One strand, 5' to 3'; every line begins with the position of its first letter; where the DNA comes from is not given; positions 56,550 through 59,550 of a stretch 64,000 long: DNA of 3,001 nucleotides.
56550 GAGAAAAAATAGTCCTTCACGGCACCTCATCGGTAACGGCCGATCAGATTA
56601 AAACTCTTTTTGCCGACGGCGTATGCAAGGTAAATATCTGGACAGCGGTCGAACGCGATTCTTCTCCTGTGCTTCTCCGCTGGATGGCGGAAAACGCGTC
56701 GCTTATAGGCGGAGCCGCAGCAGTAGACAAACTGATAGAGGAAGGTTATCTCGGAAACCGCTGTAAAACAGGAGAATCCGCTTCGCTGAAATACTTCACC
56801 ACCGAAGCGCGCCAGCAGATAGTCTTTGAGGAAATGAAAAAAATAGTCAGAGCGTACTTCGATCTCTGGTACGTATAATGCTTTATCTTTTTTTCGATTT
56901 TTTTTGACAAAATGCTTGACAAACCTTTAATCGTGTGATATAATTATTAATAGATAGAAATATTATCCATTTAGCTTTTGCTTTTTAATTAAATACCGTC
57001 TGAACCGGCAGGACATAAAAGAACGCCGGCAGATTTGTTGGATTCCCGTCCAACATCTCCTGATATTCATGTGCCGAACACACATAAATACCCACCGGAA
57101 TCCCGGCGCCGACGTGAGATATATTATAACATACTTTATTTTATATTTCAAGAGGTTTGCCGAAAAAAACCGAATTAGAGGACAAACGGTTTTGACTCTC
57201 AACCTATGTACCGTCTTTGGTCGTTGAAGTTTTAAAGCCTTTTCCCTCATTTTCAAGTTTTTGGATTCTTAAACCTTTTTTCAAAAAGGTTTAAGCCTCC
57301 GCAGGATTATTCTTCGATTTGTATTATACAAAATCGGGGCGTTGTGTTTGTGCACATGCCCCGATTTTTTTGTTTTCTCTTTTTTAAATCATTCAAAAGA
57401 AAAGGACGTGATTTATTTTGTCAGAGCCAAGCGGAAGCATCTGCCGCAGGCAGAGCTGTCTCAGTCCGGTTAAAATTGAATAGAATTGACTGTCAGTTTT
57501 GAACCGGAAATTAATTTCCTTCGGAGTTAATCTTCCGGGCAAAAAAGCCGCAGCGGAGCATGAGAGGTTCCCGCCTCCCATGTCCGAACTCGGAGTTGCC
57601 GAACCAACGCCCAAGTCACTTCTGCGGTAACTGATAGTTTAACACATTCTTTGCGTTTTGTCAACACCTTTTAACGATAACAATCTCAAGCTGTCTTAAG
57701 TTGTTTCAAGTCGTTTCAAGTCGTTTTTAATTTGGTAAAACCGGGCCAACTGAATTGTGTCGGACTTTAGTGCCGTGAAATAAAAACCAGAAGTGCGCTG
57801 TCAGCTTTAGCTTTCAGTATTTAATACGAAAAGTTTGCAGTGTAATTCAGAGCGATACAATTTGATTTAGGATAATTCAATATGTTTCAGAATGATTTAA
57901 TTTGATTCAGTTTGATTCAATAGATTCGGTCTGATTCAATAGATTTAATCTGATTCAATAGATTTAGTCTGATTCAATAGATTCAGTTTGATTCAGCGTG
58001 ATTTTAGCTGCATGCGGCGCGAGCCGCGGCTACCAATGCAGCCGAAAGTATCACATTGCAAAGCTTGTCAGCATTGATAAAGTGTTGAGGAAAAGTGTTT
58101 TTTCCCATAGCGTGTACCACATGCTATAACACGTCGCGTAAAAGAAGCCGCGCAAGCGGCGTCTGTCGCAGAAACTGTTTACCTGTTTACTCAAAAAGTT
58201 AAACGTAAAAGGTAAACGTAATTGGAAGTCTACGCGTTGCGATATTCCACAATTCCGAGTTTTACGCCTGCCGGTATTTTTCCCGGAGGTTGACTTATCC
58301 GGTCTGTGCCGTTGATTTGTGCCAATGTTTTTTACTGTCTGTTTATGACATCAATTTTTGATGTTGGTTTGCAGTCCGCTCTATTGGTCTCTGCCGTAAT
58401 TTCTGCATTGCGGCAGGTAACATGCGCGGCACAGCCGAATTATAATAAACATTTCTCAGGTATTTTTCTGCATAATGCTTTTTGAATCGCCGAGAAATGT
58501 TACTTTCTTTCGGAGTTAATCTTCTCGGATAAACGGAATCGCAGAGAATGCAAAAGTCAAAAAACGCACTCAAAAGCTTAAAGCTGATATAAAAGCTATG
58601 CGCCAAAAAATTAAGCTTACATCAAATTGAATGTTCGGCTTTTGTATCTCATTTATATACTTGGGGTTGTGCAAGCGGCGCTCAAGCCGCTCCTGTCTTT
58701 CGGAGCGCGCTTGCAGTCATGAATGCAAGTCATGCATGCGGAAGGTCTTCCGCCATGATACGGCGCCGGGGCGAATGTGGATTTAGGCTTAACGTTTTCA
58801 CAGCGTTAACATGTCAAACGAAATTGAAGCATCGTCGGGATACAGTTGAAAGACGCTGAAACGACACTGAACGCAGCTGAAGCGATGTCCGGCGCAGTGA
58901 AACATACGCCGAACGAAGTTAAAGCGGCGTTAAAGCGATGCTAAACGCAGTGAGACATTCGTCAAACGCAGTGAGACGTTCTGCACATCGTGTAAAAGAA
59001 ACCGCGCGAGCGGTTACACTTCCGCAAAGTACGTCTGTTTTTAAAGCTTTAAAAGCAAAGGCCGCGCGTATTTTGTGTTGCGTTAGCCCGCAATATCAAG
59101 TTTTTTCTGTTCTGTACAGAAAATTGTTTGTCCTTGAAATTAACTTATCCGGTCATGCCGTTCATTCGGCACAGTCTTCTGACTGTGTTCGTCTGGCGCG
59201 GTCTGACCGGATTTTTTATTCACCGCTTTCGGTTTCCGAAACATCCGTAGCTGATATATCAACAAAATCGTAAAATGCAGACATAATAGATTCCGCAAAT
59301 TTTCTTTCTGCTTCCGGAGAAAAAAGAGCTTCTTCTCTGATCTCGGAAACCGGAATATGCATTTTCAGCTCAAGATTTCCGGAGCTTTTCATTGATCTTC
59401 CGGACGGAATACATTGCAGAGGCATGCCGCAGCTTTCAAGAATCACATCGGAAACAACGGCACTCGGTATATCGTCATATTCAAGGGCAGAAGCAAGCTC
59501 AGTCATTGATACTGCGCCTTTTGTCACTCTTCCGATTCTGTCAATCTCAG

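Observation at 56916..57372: Consensus promoter and strong terminator bracket a ~420-nt transcript with no ORF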

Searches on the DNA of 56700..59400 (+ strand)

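Call 4: search_rna_families(source=window, start=56700, end=59400, threshold=evalue, max_evalue=10, show_alignments=3)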
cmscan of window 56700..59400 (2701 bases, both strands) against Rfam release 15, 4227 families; matches with E-value up to 10: 11.
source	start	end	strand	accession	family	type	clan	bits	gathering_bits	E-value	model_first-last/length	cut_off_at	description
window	57253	57311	+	RF03323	mir-3613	Gene; miRNA;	-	27.1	91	0.0073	1-86/86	no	mir-3613 microRNA precursor family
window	57111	57233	+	RF02839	Ref66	Gene; antisense;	-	22.8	92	0.19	1-120/120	no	Enterococcus sRNA 66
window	57895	57987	+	RF03277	mir-5886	Gene; miRNA;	-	19.8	85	2.4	1-89/89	no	mir-5886 microRNA precursor family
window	57898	57997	+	RF03229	mir-1297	Gene; miRNA;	-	18.8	84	3.3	1-77/77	no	mir-1297 microRNA precursor family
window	58565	58648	-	RF00969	mir-556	Gene; miRNA;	-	18.5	84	5.8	1-88/88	no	mir-556 microRNA precursor family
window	57280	57378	+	RF00558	L20_leader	Cis-reg; leader;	-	18.3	58.7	2.5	1-127/127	no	Ribosomal protein L20 leader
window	58586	58648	-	RF00332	snoZ266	Gene; snRNA; snoRNA; CD-box;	-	18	43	9.2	1-90/90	no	Small nucleolar RNA Z266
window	57938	57996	-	RF00947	mir-929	Gene; miRNA;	-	16.4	56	5.7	1-74/74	no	mir-929 microRNA precursor family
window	57272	57365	+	RF04180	BTnc231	Gene; sRNA;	-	14.8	80.4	9.5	1-154/154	no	Bacteroides sRNA BTnc231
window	58995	59056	-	RF01394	isrK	Gene; sRNA;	-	14.2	50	7.3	1-77/77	no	isrK Hfq binding RNA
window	57410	57502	+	RF02213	ZFAT-AS1_3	Gene; lncRNA;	-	13.6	70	8.7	1-80/80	no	ZFAT antisense RNA 1 conserved region 3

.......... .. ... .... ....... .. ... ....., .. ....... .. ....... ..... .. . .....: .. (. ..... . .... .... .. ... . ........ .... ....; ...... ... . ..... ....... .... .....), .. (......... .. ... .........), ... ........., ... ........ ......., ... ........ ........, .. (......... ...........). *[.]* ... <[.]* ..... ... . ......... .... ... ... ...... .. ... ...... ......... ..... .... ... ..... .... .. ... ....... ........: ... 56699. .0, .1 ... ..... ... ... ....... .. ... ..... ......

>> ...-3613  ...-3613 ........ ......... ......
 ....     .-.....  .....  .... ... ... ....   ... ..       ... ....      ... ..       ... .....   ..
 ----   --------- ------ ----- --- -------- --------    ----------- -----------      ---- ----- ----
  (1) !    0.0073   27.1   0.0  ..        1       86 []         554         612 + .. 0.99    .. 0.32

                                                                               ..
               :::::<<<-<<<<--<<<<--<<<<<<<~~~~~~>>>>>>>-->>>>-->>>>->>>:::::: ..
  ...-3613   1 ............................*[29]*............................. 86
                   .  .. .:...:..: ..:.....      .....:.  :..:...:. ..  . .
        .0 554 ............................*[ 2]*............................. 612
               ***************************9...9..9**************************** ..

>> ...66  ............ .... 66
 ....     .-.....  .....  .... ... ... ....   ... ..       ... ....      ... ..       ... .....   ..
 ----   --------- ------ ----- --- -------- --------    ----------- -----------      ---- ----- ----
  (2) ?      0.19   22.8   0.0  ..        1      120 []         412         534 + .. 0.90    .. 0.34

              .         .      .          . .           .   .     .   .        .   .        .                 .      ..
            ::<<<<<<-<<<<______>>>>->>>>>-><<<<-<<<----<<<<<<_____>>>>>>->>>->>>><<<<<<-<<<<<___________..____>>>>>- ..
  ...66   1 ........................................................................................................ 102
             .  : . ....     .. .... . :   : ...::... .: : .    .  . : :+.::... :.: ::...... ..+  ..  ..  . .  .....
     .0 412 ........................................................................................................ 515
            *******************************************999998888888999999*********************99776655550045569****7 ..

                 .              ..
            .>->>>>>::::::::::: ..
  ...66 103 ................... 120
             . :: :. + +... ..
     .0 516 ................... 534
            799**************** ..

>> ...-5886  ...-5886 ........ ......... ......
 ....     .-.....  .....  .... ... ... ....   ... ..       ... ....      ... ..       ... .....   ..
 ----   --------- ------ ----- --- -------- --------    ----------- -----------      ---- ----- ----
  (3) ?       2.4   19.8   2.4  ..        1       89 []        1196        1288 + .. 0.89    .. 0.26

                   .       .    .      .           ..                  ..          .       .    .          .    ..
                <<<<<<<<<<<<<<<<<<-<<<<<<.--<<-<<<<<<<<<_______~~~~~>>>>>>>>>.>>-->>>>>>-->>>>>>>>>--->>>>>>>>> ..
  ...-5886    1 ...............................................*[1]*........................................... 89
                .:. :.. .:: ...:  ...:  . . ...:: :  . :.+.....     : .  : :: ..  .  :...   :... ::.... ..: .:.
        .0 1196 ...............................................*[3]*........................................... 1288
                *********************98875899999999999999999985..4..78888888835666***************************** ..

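Call 12: search_dna_similar(query=window:56900-57380:+, collection=plasmids, mode=distant)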
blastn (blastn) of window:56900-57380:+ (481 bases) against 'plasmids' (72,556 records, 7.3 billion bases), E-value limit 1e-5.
No match.

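Call 51: search_dna_similar(query=window:56879-59215:+, collection=phages, mode=distant)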
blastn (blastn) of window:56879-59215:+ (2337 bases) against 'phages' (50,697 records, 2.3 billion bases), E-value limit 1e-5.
No match.

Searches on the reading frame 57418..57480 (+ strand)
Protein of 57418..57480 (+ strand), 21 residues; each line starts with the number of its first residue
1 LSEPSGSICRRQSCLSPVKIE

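Call 59: list_cluster_members(proteins=[window:57418-57480:+, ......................, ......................, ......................, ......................])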
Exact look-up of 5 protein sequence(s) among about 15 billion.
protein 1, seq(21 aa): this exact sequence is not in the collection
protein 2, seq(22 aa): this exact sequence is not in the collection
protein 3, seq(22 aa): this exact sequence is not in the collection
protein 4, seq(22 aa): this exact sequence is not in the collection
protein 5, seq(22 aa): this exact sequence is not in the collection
